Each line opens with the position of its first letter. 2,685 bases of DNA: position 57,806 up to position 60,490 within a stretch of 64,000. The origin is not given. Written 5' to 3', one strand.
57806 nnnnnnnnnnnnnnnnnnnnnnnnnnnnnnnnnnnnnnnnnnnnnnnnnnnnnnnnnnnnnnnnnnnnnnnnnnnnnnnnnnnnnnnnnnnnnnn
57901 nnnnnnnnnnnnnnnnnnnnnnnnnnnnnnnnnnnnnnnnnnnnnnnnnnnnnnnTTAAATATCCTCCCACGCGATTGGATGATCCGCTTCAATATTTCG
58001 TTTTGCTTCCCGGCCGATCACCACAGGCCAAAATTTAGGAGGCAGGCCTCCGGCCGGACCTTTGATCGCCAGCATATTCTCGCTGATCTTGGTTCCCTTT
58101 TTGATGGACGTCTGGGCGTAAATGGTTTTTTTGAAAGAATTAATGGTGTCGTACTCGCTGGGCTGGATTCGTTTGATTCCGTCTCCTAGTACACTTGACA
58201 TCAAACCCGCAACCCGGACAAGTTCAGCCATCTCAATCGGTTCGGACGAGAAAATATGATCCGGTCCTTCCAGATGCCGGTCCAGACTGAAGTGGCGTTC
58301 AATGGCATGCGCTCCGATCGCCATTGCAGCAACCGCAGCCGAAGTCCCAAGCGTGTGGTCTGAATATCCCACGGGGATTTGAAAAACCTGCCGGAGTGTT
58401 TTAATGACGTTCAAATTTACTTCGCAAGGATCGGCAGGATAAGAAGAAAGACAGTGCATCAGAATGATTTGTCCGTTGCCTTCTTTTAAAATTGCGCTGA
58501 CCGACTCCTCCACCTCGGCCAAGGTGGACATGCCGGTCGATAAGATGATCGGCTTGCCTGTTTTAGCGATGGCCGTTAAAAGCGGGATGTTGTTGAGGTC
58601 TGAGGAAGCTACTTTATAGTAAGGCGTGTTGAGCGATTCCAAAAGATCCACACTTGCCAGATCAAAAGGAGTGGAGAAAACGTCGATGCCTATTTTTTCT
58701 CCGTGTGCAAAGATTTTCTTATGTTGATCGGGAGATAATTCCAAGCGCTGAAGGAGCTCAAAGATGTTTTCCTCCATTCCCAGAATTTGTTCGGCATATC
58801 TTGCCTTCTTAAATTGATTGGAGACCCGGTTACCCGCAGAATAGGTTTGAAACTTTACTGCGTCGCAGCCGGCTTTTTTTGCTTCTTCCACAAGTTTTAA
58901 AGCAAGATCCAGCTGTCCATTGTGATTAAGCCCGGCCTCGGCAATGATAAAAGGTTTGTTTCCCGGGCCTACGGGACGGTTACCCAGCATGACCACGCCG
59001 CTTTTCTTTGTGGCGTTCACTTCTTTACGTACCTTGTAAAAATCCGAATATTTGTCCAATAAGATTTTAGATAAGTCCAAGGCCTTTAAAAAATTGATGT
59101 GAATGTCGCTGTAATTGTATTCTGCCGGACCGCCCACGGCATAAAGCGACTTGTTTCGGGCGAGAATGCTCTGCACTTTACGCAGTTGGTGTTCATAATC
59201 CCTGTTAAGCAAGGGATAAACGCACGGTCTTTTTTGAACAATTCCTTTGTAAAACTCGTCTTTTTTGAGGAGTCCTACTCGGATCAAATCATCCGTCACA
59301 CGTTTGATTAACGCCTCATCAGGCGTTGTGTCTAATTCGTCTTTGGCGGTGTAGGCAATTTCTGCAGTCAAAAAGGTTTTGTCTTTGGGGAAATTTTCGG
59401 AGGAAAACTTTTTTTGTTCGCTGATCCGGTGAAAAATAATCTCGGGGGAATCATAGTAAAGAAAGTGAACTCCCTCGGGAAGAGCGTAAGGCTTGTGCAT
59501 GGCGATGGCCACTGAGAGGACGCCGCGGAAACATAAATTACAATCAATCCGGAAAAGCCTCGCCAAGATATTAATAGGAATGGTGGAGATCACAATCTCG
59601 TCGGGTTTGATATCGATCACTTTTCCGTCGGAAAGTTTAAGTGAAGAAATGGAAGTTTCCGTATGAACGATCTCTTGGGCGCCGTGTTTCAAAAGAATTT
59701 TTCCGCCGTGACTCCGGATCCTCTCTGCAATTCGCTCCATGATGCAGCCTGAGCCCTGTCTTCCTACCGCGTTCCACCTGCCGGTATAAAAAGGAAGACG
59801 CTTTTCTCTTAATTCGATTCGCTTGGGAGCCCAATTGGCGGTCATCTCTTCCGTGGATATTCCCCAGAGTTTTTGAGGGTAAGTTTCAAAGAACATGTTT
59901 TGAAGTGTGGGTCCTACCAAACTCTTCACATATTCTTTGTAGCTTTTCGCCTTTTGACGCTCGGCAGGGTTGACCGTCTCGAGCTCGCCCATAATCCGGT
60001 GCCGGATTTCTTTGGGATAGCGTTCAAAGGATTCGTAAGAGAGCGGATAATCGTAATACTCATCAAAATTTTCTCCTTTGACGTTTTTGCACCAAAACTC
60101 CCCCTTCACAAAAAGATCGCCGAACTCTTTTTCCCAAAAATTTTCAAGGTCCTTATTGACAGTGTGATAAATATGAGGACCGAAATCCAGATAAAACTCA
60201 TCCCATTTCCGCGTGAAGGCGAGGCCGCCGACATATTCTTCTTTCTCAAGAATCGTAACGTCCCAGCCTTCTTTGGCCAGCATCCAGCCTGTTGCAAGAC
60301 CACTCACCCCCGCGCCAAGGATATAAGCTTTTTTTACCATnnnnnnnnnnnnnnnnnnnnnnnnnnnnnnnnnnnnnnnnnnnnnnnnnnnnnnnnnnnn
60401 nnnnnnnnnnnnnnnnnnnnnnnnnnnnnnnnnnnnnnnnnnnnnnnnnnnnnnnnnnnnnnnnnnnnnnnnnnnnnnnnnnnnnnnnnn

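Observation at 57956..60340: Unusual fusion of a UGM-like FAD-binding domain with a NeuB-type nonulosonic acid synthase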

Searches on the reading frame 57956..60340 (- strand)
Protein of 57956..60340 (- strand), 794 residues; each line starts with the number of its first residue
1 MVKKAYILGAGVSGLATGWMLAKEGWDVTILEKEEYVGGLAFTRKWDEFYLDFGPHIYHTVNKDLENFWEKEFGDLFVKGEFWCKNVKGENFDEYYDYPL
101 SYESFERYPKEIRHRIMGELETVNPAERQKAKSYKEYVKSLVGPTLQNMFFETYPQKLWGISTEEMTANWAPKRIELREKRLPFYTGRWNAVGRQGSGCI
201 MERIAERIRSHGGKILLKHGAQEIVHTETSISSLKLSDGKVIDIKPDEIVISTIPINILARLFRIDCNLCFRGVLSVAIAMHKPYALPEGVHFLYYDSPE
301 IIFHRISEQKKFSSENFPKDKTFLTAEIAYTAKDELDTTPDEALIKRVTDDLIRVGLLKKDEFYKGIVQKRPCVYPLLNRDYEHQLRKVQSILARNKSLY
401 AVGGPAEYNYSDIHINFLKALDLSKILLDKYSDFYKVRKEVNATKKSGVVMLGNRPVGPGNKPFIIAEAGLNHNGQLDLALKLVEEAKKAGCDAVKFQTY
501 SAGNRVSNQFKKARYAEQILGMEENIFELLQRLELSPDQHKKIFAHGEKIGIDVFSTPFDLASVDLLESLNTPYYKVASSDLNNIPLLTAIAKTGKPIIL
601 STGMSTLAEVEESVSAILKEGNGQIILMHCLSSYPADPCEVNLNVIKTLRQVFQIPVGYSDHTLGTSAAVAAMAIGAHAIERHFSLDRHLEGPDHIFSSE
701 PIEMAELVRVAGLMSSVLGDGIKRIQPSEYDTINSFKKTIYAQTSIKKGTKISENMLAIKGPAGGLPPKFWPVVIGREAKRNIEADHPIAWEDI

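Call 3: search_protein_families(library=pfam, proteins=[window:57956-60340:-], max_evalue=0.01)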
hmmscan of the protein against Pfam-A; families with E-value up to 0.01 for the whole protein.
window:57956-60340:- (794 aa): 7 families
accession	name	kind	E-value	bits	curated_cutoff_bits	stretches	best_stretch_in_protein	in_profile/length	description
PF03102.20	NeuB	-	5.6e-89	298.2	22.1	1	483-723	1-241/241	NeuB family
PF01593.30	Amino_oxidase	-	1.2e-16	61.6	19.8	1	12-354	1-363/443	Flavin containing amine oxidoreductase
PF13450.12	NAD_binding_8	-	1.2e-14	54.8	21.9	1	7-70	1-66/68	NAD(P)-binding Rossmann-like domain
PF08666.17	SAF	-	7.1e-08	33.3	21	1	740-794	4-62/63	SAF domain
PF01266.30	DAO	-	4.2e-07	30.2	27.9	1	7-38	4-35/353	FAD dependent oxidoreductase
PF03275.19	GLF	-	7.9e-07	29.4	26.3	1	150-333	2-161/203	UDP-galactopyranose mutase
PF00070.33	Pyr_redox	-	0.0074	17.2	22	0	5-37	2-34/82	Pyridine nucleotide-disulphide oxidoreductase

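Call 4: search_protein_families(library=ncbifam, proteins=[window:57956-60340:-], max_evalue=0.01)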
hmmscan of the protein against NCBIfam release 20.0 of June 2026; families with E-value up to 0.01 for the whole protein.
window:57956-60340:- (794 aa): 50 families (the best 25 are shown)
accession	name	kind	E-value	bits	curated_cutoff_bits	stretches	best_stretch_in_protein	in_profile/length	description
TIGR03569.1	NeuB_NnaB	equivalog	1.9e-113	378.9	399.65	1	463-789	1-329/329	N-acetylneuraminate synthase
TIGR03586.1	PseI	equivalog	5.4e-93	311.8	340.25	1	462-788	1-326/327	pseudaminic acid synthase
NF005548.0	PRK07208.1-4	equivalog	2.6e-53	181.3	389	2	3-176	4-176/488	hypothetical protein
NF005547.0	PRK07208.1-3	equivalog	5.9e-49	167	380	1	3-433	5-447/465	hypothetical protein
NF005545.0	PRK07208.1-1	equivalog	4.9e-41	140.6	451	2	6-176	11-180/504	hypothetical protein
NF005546.0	PRK07208.1-2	equivalog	1.4e-25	89.9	418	4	2-72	4-75/527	hypothetical protein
NF005560.0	PRK07233.1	equivalog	2.3e-22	79.4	252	2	130-416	131-415/435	hypothetical protein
TIGR00031.1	UDP-GALP_mutase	equivalog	1.1e-14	54.3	303.75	1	6-206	5-207/378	UDP-galactopyranose mutase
TIGR03467.1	HpnE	equivalog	1.7e-12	47.4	283.05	1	6-68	2-66/430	hydroxysqualene dehydroxylase HpnE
NF005549.0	PRK07208.1-5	equivalog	4.7e-12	45.1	587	2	6-71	8-77/534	hypothetical protein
TIGR02734.1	crtI_fam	subfamily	1.5e-11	43.7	238.1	1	6-70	2-65/504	phytoene desaturase family protein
NF058655.1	CrtID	equivalog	6.4e-11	41.7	640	1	6-69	2-64/478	bifunctional phytoene desaturase/3,4-desaturase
NF008843.0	PRK11883.1-3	equivalog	4.3e-10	39.3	406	1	2-59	1-60/424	protoporphyrinogen oxidase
NF042421.1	hydcarot_desat_CrtD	equivalog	2.2e-09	36.3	500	1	3-70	2-68/487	1-hydroxycarotenoid 3,4-desaturase CrtD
TIGR02733.1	desat_CrtD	equivalog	5.5e-09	35.2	549.7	1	7-54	6-53/492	C-3',4' desaturase CrtD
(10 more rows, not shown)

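Call 6: find_homologous_proteins(query=window:57956-60340:-, max_evalue=0.00001)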
Query window:57956-60340:- (794 aa): 700 proteins with E <= 0.00001 among 8000 candidates; the best 120 are listed.
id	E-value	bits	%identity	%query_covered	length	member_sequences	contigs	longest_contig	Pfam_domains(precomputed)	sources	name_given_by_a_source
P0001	0.0e+0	1760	96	100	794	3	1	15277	PF03102.21,PF03275.20,PF01266.31,PF08666.18,PF01593.31,PF13450.13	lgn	-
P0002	0.0e+0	1506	79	100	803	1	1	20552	PF03102.21,PF03275.20,PF08666.18,PF01593.31,PF13450.13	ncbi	-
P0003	0.0e+0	1393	73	100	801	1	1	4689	PF03102.21,PF03275.20,PF01266.31,PF08666.18,PF01593.31,PF13450.13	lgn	-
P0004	0.0e+0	1391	73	100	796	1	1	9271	PF03102.21,PF03275.20,PF01266.31,PF08666.18,PF01593.31,PF13450.13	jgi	-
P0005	0.0e+0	1387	74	100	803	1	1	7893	PF03102.21,PF01266.31,PF08666.18,PF01593.31,PF13450.13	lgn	-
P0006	0.0e+0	1385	74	100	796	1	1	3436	PF03102.21,PF01266.31,PF08666.18,PF01593.31,PF13450.13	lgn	-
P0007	0.0e+0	1377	73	100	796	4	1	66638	PF03102.21,PF03275.20,PF01266.31,PF08666.18,PF01593.31,PF13450.13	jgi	-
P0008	0.0e+0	1376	73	100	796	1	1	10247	PF03102.21,PF03275.20,PF01266.31,PF08666.18,PF01593.31,PF13450.13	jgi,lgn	jgi:sialic acid synthase SpsE/protoporphyrinogen oxidase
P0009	0.0e+0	1344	72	100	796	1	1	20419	PF03102.21,PF01266.31,PF08666.18,PF01593.31,PF13450.13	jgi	jgi:sialic acid synthase SpsE/protoporphyrinogen oxidase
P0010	0.0e+0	1333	71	100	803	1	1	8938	PF03102.21,PF03275.20,PF01266.31,PF08666.18,PF01593.31,PF13450.13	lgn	-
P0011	0.0e+0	1299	69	100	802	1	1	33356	PF03102.21,PF03275.20,PF01266.31,PF08666.18,PF01593.31,PF13450.13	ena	-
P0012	0.0e+0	1294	69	98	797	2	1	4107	PF03102.21,PF03275.20,PF01266.31,PF08666.18,PF01593.31,PF13450.13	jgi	jgi:sialic acid synthase SpsE/protoporphyrinogen oxidase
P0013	0.0e+0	1272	67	100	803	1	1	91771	PF03102.21,PF03275.20,PF01266.31,PF08666.18,PF01593.31,PF13450.13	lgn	-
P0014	0.0e+0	1183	62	100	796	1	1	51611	PF03102.21,PF03275.20,PF08666.18,PF01593.31,PF13450.13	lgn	-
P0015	0.0e+0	1061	56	100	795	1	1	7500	PF03102.21,PF08666.18,PF01593.31,PF13450.13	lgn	-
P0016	0.0e+0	1056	56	100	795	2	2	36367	PF03102.21,PF01266.31,PF08666.18,PF01593.31,PF13450.13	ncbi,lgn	-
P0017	0.0e+0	1037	55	100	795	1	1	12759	PF03102.21,PF03275.20,PF01266.31,PF08666.18,PF01593.31,PF13450.13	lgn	-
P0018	0.0e+0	1037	55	100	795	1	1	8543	PF03102.21,PF01266.31,PF08666.18,PF01593.31,PF13450.13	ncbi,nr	ncbi:MAG TPA: N-acetylneuraminate synthase family protein [Anaerolineales bacterium]|nr:N-acetylneur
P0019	0.0e+0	1033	56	100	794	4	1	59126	PF03102.21,PF08666.18,PF01593.31,PF13450.13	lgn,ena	-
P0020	0.0e+0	1032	55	100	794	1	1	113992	PF03102.21,PF01266.31,PF08666.18,PF01593.31,PF13450.13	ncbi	-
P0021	0.0e+0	1030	55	100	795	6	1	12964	PF03102.21,PF08666.18,PF01593.31,PF13450.13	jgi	jgi:sialic acid synthase SpsE/protoporphyrinogen oxidase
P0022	0.0e+0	1027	54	99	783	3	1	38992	PF03102.21,PF08666.18,PF01593.31,PF13450.13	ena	-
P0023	0.0e+0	1026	56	100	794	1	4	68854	PF03102.21,PF01266.31,PF08666.18,PF01593.31,PF13450.13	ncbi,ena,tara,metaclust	tara:strand:- start:4008 stop:6392 length:2385 start_codon:yes stop_codon:yes gene_type:complete|met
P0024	0.0e+0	1025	55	100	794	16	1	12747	PF03102.21,PF01266.31,PF08666.18,PF01593.31,PF13450.13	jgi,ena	-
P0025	0.0e+0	1025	55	100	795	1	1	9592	PF03102.21,PF03275.20,PF01266.31,PF08666.18,PF01593.31,PF13450.13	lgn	-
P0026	0.0e+0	1024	55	100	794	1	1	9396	PF03102.21,PF01266.31,PF08666.18,PF01593.31,PF13450.13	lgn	-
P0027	0.0e+0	1021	54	100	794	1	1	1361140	PF03102.21,PF03275.20,PF01266.31,PF08666.18,PF01593.31,PF13450.13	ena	-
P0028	0.0e+0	1021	54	99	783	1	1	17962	PF03102.21,PF08666.18,PF01593.31,PF13450.13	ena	-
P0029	0.0e+0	1019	55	100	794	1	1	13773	PF03102.21,PF01266.31,PF08666.18,PF01593.31,PF13450.13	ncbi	-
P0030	0.0e+0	1019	54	100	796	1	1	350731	PF03102.21,PF03275.20,PF08666.18,PF01593.31,PF13450.13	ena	-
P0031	0.0e+0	1015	54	100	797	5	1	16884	PF03102.21,PF03275.20,PF08666.18,PF01593.31,PF13450.13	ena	-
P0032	7.4e-298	1008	54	100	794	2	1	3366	PF03102.21,PF01266.31,PF08666.18,PF01593.31,PF13450.13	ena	-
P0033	2.6e-297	1007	54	100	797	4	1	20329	PF03102.21,PF03275.20,PF08666.18,PF01593.31,PF13450.13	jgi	jgi:sialic acid synthase SpsE/protoporphyrinogen oxidase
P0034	4.0e-297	1006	53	100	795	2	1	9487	PF03102.21,PF03275.20,PF08666.18,PF01593.31,PF13450.13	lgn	-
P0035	1.6e-296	1004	54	100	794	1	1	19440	PF03102.21,PF01266.31,PF08666.18,PF01593.31,PF13450.13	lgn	-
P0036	8.9e-295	998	54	100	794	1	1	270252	PF03102.21,PF01266.31,PF08666.18,PF01593.31,PF13450.13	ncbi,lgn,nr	ncbi:MAG: hypothetical protein KCHDKBKB_01136 [Elusimicrobia bacterium]|nr:hypothetical protein [Elu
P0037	3.1e-294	996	54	100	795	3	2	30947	PF03102.21,PF03275.20,PF01266.31,PF08666.18,PF01593.31,PF13450.13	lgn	-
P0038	3.8e-294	996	53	100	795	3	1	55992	PF03102.21,PF01266.31,PF08666.18,PF01593.31,PF13450.13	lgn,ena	-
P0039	4.3e-294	996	53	100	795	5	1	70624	PF03102.21,PF03275.20,PF08666.18,PF01593.31,PF13450.13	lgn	-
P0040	7.4e-294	995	54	100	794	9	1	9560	PF03102.21,PF08666.18,PF01593.31,PF13450.13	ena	-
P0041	1.3e-293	994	53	100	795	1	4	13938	PF03102.21,PF08666.18,PF01593.31,PF13450.13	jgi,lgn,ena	-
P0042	4.9e-293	992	53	100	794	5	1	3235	PF03102.21,PF01266.31,PF08666.18,PF01593.31,PF13450.13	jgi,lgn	-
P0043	7.4e-292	989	53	100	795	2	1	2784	PF03102.21,PF03275.20,PF01266.31,PF08666.18,PF01593.31,PF13450.13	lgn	-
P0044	3.3e-290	983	53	100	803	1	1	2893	PF03102.21,PF01266.31,PF08666.18,PF01593.31,PF13450.13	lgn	-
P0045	1.6e-286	971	51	100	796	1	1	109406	PF03102.21,PF03275.20,PF08666.18,PF01593.31,PF13450.13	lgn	-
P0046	2.2e-279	947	52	100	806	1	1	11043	PF03102.21,PF03275.20,PF01266.31,PF08666.18,PF01593.31,PF13450.13,PF12831.14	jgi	-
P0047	1.9e-275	934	51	100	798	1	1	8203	PF03102.21,PF03275.20,PF08666.18,PF01593.31,PF13450.13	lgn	-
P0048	2.4e-275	934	51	99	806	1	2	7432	PF03102.21,PF01266.31,PF08666.18,PF01593.31,PF13450.13,PF03486.21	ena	-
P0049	4.5e-272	923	50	100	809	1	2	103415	PF03102.21,PF03275.20,PF01266.31,PF08666.18,PF01593.31,PF13450.13,PF00070.34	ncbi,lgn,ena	-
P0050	2.6e-271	921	50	100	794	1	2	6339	PF03102.21,PF03275.20,PF01266.31,PF08666.18,PF01593.31,PF13450.13,PF00070.34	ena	-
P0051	5.3e-271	920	50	100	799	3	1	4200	PF03102.21,PF01266.31,PF08666.18,PF01593.31,PF13450.13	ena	-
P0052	6.9e-271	919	51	100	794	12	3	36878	PF03102.21,PF03275.20,PF08666.18,PF01593.31,PF13450.13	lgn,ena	-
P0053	8.1e-271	919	51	100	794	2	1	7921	PF03102.21,PF08666.18,PF01593.31,PF13450.13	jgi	jgi:sialic acid synthase SpsE/protoporphyrinogen oxidase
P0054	1.7e-270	918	51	100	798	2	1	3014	PF03102.21,PF01266.31,PF08666.18,PF01593.31,PF13450.13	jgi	-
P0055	3.3e-270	917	50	100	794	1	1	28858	PF03102.21,PF03275.20,PF08666.18,PF01593.31,PF13450.13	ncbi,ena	-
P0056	3.5e-270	917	50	100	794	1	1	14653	PF03102.21,PF03275.20,PF08666.18,PF01593.31,PF13450.13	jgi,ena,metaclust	metaclust:\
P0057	1.1e-269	915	50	100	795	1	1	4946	PF03102.21,PF01266.31,PF08666.18,PF01593.31,PF13450.13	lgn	-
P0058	1.5e-269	915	50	100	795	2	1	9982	PF03102.21,PF08666.18,PF01593.31,PF13450.13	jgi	-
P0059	1.6e-269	915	51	100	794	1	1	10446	PF03102.21,PF08666.18,PF01593.31,PF13450.13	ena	-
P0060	2.7e-269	914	49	100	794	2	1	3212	PF03102.21,PF08666.18,PF01593.31,PF13450.13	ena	-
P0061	3.2e-269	914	51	100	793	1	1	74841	PF03102.21,PF03275.20,PF08666.18,PF01593.31,PF13450.13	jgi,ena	jgi:N,N'-diacetyllegionaminate synthase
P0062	3.4e-269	914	50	100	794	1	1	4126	PF03102.21,PF03275.20,PF08666.18,PF01593.31,PF13450.13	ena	-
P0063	4.3e-269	913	50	100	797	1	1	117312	PF03102.21,PF01266.31,PF08666.18,PF01593.31,PF13450.13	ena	-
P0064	5.2e-269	913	50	100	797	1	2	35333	PF03102.21,PF08666.18,PF01593.31,PF13450.13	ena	-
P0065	1.3e-268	912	49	100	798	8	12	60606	PF03102.21,PF03275.20,PF08666.18,PF01593.31,PF13450.13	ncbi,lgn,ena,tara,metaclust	tara:strand:- start:10780 stop:13176 length:2397 start_codon:yes stop_codon:yes gene_type:complete|m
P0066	3.6e-268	910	50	100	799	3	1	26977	PF03102.21,PF08666.18,PF01593.31,PF13450.13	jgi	jgi:sialic acid synthase SpsE/protoporphyrinogen oxidase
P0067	1.4e-267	908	49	100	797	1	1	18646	PF03102.21,PF08666.18,PF01593.31,PF13450.13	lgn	-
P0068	1.4e-267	908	50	100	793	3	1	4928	PF03102.21,PF03275.20,PF08666.18,PF01593.31,PF13450.13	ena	-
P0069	1.6e-267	908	49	100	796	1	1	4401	PF03102.21,PF03275.20,PF08666.18,PF01593.31,PF13450.13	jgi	jgi:sialic acid synthase SpsE/protoporphyrinogen oxidase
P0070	2.6e-267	907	50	99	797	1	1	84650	PF03102.21,PF03275.20,PF01266.31,PF08666.18,PF01593.31,PF13450.13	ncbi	ncbi:MAG: N-acetylneuraminate synthase family protein [Pseudomonadota bacterium]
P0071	2.7e-267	907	50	100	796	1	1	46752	PF03102.21,PF03275.20,PF01266.31,PF08666.18,PF01593.31,PF13450.13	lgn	-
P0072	3.5e-267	907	50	100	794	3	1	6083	PF03102.21,PF08666.18,PF01593.31,PF13450.13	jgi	-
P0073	3.5e-267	907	50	100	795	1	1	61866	PF03102.21,PF01266.31,PF08666.18,PF01593.31,PF13450.13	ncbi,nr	ncbi:MAG: FAD-dependent oxidoreductase [bacterium]|nr:FAD-dependent oxidoreductase [bacterium]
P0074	4.0e-267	907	49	100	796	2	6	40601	PF03102.21,PF03275.20,PF01266.31,PF08666.18,PF01593.31,PF13450.13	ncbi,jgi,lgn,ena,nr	ncbi:N-acetylneuraminate synthase family protein [Candidatus Marinimicrobia bacterium]|jgi:sialic ac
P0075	4.6e-267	907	50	100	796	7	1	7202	PF03102.21,PF08666.18,PF01593.31,PF13450.13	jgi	jgi:N,N'-diacetyllegionaminate synthase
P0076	5.0e-267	906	50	100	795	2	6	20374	PF03102.21,PF08666.18,PF01593.31,PF13450.13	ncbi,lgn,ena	-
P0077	9.7e-267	906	50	100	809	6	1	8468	PF03102.21,PF03275.20,PF08666.18,PF01593.31,PF13450.13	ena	-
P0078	1.6e-266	905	49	100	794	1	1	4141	PF03102.21,PF03275.20,PF08666.18,PF01593.31,PF13450.13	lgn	-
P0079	1.7e-266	905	50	99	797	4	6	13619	PF03102.21,PF01266.31,PF08666.18,PF01593.31,PF13450.13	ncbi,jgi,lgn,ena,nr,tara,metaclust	ncbi:MAG: N-acetylneuraminate synthase family protein [Nitrososphaerales archaeon]|nr:N-acetylneuram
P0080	3.4e-266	904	50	99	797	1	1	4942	PF03102.21,PF01266.31,PF08666.18,PF01593.31,PF13450.13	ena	-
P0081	4.7e-266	903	50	100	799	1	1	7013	PF03102.21,PF03275.20,PF01266.31,PF08666.18,PF01593.31,PF13450.13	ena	-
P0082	6.8e-266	903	49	99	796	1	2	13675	PF03102.21,PF03275.20,PF08666.18,PF01593.31,PF13450.13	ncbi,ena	-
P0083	1.4e-265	902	49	99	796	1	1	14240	PF03102.21,PF03275.20,PF08666.18,PF01593.31,PF13450.13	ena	-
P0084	2.2e-265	901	50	100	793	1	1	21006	PF03102.21,PF08666.18,PF01593.31,PF13450.13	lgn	-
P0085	2.4e-265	901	49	100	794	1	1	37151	PF03102.21,PF03275.20,PF08666.18,PF01593.31,PF13450.13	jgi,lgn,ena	-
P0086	5.0e-265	900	49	100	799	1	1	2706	PF03102.21,PF03275.20,PF08666.18,PF01593.31,PF13450.13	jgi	-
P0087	5.0e-265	900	51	100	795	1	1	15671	PF03102.21,PF01266.31,PF08666.18,PF01593.31,PF13450.13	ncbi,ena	-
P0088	7.2e-265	899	49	100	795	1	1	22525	PF03102.21,PF03275.20,PF08666.18,PF01593.31,PF13450.13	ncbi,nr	ncbi:MAG: N-acetylneuraminate synthase family protein [Magnetococcales bacterium]|nr:N-acetylneurami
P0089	7.4e-265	899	49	100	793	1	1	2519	PF03102.21,PF03275.20,PF08666.18,PF01593.31,PF13450.13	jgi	-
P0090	1.2e-264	899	48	100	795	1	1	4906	PF03102.21,PF01266.31,PF08666.18,PF01593.31,PF13450.13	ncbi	ncbi:MAG: N-acetylneuraminate synthase family protein [Magnetococcus sp. DMHC-8]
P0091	1.4e-264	898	50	100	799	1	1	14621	PF03102.21,PF01266.31,PF08666.18,PF01593.31,PF13450.13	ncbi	-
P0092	1.6e-264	898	49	100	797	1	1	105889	PF03102.21,PF03275.20,PF08666.18,PF01593.31,PF13450.13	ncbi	-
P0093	2.4e-264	898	50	100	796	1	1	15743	PF03102.21,PF03275.20,PF08666.18,PF01593.31,PF13450.13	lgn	-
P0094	2.7e-264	897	50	100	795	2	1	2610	PF03102.21,PF08666.18,PF01593.31,PF13450.13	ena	-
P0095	2.7e-264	897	50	100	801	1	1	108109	PF03102.21,PF01266.31,PF08666.18,PF01593.31,PF13450.13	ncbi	-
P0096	8.3e-264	896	49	100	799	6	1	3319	PF03102.21,PF08666.18,PF01593.31,PF13450.13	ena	-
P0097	1.0e-263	896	49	100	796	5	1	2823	PF03102.21,PF03275.20,PF01266.31,PF08666.18,PF01593.31,PF13450.13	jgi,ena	jgi:N,N'-diacetyllegionaminate synthase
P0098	1.0e-263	896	49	100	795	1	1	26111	PF03102.21,PF03275.20,PF08666.18,PF01593.31,PF13450.13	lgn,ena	-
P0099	1.0e-263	896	50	100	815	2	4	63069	PF03102.21,PF08666.18,PF01593.31,PF13450.13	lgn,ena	-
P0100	1.2e-263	895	49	100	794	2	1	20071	PF03102.21,PF01266.31,PF08666.18,PF01593.31,PF13450.13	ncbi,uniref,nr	ncbi:N-acetylneuraminate synthase family protein [Candidatus Magnetaquicoccus inordinatus]|uniref:N-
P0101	1.9e-263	895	50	100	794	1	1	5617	PF03102.21,PF03275.20,PF01266.31,PF08666.18,PF01593.31,PF13450.13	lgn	-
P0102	5.0e-263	893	49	100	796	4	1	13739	PF03102.21,PF08666.18,PF01593.31,PF13450.13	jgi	jgi:sialic acid synthase SpsE/protoporphyrinogen oxidase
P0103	5.3e-263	893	48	100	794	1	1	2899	PF03102.21,PF03275.20,PF08666.18,PF01593.31,PF13450.13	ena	-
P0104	6.3e-263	893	50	100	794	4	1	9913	PF03102.21,PF03275.20,PF08666.18,PF01593.31,PF13450.13,PF03486.21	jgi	jgi:sialic acid synthase SpsE/protoporphyrinogen oxidase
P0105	7.0e-263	893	49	100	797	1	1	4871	PF03102.21,PF03275.20,PF01266.31,PF08666.18,PF01593.31,PF13450.13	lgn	-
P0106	7.8e-263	893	49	100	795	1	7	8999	PF03102.21,PF03275.20,PF08666.18,PF01593.31,PF13450.13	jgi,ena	-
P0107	1.1e-262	892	50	98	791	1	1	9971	PF03102.21,PF03275.20,PF08666.18,PF01593.31,PF13450.13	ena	-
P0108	1.2e-262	892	49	100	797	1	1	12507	PF03102.21,PF08666.18,PF01593.31,PF13450.13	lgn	-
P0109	1.4e-262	892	49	100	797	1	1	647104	PF03102.21,PF03275.20,PF08666.18,PF01593.31,PF13450.13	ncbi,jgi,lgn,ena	ncbi:MAG: N-acetylneuraminate synthase family protein [Candidatus Omnitrophota bacterium]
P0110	1.8e-262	891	49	100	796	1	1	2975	PF03102.21,PF01266.31,PF08666.18,PF01593.31,PF13450.13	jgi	jgi:sialic acid synthase SpsE/protoporphyrinogen oxidase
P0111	2.4e-262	891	48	100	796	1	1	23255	PF03102.21,PF03275.20,PF01266.31,PF08666.18,PF01593.31,PF13450.13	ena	-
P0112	2.8e-262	891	49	100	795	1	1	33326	PF03102.21,PF03275.20,PF01266.31,PF08666.18,PF01593.31,PF13450.13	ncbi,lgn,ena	-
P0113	3.3e-262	891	51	100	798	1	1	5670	PF03102.21,PF03275.20,PF01266.31,PF08666.18,PF01593.31,PF13450.13,PF00890.31,PF12831.14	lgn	-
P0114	4.9e-262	890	49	100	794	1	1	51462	PF03102.21,PF03275.20,PF08666.18,PF01593.31,PF13450.13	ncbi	ncbi:N-acetylneuraminate synthase family protein [Thermodesulfobacteriota bacterium]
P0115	5.9e-262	890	48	100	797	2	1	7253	PF03102.21,PF03275.20,PF08666.18,PF01593.31,PF13450.13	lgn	-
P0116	7.2e-262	889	51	100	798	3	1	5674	PF03102.21,PF03275.20,PF01266.31,PF08666.18,PF01593.31,PF13450.13,PF00890.31,PF12831.14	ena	-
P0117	7.6e-262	889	50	100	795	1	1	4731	PF03102.21,PF03275.20,PF01266.31,PF08666.18,PF01593.31,PF13450.13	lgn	-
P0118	7.8e-262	889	50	100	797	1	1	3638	PF03102.21,PF01266.31,PF08666.18,PF01593.31,PF13450.13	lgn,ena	-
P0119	8.0e-262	889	49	100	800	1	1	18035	PF03102.21,PF03275.20,PF08666.18,PF01593.31,PF13450.13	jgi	jgi:sialic acid synthase SpsE/protoporphyrinogen oxidase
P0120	8.2e-262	889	49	100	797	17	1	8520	PF03102.21,PF03275.20,PF08666.18,PF01593.31,PF13450.13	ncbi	-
